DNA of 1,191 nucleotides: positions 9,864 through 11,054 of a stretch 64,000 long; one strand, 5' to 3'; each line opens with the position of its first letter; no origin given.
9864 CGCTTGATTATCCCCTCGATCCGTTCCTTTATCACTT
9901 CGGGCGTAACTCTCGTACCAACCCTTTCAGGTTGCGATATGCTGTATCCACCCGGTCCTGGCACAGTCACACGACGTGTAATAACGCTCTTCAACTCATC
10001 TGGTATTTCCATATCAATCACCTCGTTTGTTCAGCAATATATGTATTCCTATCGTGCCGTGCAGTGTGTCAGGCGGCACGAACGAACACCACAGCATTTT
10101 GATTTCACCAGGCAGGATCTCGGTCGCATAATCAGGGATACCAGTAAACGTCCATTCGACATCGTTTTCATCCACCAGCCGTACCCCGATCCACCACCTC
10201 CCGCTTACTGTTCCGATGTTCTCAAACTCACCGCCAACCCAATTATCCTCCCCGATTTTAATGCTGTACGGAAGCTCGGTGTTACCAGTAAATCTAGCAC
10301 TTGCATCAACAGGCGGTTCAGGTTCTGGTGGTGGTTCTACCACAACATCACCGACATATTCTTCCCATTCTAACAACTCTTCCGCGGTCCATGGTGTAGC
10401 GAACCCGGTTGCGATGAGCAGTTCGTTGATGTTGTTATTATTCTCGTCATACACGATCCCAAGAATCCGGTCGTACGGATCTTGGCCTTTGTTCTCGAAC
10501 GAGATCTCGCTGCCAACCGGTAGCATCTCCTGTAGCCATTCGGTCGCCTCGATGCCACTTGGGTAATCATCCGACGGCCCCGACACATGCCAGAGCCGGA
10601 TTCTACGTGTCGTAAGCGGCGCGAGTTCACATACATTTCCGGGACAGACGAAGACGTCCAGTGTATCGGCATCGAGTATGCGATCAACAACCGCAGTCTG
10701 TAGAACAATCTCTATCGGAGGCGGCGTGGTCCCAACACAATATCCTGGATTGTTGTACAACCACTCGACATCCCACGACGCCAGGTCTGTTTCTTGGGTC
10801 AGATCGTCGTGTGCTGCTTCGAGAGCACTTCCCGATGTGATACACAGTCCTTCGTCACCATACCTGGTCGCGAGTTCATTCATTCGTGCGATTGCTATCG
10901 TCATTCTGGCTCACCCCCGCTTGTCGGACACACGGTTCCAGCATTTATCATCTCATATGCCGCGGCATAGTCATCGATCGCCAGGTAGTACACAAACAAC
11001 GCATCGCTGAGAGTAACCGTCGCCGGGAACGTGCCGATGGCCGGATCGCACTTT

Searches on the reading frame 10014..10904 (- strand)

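Call 15: search_protein_families(library=pfam, proteins=[window:10014-10904:-], max_evalue=0.01)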
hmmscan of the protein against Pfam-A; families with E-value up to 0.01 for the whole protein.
window:10014-10904:- (296 aa): 1 family
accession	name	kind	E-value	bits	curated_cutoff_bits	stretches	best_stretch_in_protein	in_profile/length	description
PF00565.23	SNase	-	5.2e-06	27.3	21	1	102-171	2-76/107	Staphylococcal nuclease homologue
